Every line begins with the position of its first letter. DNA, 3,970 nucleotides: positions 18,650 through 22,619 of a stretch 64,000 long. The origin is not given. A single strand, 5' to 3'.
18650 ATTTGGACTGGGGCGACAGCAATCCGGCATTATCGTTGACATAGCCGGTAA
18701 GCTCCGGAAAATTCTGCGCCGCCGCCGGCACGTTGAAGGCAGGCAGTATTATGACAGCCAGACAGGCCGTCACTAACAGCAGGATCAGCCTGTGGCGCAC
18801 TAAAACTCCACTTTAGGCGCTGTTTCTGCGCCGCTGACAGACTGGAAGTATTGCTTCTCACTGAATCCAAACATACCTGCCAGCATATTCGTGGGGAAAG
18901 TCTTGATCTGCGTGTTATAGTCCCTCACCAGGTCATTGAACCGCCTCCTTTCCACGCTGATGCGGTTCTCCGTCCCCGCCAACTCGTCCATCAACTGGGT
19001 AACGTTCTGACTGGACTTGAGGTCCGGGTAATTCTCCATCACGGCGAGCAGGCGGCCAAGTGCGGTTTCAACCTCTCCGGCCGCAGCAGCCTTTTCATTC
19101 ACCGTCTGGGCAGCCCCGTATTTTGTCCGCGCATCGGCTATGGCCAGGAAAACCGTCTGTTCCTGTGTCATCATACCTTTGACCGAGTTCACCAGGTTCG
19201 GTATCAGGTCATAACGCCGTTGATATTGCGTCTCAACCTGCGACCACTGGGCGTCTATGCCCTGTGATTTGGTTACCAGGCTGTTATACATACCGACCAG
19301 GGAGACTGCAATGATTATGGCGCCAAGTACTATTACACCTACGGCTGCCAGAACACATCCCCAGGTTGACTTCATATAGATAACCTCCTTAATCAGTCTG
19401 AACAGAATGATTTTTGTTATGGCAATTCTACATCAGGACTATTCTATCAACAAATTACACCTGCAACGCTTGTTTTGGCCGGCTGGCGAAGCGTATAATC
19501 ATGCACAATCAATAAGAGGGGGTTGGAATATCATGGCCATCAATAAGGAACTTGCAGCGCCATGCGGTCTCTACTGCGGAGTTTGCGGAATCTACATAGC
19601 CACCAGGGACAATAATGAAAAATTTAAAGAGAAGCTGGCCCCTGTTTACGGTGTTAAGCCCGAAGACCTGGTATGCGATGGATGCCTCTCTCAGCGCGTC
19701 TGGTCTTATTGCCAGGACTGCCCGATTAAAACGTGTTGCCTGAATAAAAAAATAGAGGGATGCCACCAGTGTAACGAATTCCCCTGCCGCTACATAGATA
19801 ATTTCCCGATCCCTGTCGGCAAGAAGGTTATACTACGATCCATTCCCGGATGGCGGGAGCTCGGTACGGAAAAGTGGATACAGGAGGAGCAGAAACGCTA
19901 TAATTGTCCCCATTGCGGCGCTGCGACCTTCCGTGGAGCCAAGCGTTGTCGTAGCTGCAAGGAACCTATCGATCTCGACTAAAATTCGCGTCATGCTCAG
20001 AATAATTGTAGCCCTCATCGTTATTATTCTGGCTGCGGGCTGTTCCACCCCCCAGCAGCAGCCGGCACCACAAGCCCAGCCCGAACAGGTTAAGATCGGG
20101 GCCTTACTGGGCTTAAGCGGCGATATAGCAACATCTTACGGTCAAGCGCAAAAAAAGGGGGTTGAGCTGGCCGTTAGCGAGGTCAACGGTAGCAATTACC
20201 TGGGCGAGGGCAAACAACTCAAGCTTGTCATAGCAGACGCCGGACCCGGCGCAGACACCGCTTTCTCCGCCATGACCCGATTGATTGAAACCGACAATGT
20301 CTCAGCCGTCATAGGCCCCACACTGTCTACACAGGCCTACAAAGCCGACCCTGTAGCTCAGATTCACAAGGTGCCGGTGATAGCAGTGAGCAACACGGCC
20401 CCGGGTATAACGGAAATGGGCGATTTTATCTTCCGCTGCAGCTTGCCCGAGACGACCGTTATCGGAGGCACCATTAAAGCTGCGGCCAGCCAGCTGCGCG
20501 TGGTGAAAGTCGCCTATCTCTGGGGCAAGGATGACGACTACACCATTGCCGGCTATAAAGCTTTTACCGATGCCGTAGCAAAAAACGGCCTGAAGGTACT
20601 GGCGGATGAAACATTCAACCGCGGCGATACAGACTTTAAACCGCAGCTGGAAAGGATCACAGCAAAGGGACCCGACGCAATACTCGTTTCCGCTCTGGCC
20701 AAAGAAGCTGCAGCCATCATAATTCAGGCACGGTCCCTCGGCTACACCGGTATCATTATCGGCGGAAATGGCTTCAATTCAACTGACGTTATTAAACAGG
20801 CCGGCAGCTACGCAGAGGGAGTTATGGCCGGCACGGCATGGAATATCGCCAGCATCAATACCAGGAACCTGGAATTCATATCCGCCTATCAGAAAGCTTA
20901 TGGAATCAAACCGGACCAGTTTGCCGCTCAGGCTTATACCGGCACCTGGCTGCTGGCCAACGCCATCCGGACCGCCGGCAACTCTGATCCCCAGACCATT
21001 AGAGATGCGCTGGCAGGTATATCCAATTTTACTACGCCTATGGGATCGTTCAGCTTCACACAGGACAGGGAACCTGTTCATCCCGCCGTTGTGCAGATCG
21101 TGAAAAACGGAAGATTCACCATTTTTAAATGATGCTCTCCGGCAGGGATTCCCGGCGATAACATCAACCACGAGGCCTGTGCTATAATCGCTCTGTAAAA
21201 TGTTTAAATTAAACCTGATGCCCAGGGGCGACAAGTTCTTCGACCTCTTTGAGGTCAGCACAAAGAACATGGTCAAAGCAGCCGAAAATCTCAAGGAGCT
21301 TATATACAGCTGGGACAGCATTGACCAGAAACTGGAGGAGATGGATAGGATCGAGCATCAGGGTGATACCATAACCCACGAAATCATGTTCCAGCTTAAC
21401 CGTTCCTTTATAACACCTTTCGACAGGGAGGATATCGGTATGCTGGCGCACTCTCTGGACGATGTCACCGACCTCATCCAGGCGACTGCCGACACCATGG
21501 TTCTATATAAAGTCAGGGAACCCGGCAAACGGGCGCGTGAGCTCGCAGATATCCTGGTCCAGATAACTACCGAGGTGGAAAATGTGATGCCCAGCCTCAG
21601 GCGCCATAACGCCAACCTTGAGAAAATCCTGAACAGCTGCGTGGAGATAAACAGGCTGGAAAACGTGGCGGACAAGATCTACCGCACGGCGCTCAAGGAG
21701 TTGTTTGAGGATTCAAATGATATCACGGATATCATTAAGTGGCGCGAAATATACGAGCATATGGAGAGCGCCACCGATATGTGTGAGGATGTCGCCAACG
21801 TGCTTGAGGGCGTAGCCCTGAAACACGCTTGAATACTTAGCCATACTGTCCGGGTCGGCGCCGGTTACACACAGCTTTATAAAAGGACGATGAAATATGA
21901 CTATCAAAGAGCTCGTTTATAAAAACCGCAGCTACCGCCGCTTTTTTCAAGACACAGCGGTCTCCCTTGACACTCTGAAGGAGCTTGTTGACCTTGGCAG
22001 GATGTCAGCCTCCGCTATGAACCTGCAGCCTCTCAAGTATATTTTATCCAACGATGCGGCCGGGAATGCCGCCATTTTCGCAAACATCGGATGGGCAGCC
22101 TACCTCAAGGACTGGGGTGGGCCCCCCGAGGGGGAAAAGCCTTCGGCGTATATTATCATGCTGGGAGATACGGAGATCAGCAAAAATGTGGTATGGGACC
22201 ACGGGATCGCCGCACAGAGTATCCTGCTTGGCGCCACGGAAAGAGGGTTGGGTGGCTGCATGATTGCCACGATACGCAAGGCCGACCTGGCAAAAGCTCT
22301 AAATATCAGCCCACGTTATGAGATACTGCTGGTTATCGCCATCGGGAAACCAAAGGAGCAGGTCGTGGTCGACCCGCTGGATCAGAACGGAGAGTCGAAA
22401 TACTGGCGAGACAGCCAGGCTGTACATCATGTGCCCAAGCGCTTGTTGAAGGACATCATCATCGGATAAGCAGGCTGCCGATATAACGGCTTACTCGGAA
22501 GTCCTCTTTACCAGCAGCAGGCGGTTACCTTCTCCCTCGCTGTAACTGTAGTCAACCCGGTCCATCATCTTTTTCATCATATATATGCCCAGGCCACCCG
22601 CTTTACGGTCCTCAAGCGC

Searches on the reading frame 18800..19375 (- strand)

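Call 46: search_protein_families(library=pfam, proteins=[window:18800-19375:-], max_evalue=0.00001)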
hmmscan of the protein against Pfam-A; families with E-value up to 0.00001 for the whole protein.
window:18800-19375:- (191 aa): 1 family
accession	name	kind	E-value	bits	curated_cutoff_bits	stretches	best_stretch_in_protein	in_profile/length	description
PF04011.17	LemA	-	1.5e-59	200.6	26.2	1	43-191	1-149/149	LemA family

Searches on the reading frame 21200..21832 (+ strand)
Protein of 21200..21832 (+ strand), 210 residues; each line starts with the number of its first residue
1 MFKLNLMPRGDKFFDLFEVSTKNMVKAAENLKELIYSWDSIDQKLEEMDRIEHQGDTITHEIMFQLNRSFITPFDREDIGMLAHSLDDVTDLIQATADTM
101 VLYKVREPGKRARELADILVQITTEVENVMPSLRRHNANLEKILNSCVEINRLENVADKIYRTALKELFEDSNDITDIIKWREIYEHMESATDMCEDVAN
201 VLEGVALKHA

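Call 46: search_protein_families(library=pfam, proteins=[window:21200-21832:+], max_evalue=0.00001)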
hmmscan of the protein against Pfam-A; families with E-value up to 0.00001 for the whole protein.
window:21200-21832:+ (210 aa): 1 family
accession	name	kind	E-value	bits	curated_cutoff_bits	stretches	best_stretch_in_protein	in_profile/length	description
PF01865.21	PhoU_div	-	2e-31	109.5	24.4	1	6-206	6-212/214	Protein of unknown function DUF47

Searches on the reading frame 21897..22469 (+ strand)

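Call 46: search_protein_families(library=pfam, proteins=[window:21897-22469:+], max_evalue=0.00001)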
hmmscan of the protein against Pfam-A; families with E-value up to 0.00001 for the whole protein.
window:21897-22469:+ (190 aa): 2 families
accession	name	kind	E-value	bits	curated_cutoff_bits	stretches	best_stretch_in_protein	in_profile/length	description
PF00881.29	Nitroreductase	-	6.4e-21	75.7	23.5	1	11-151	5-167/167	Nitroreductase family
PF14512.11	TM1586_NiRdase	-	1.1e-09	38.7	27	1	81-157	65-138/215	Putative TM nitroreductase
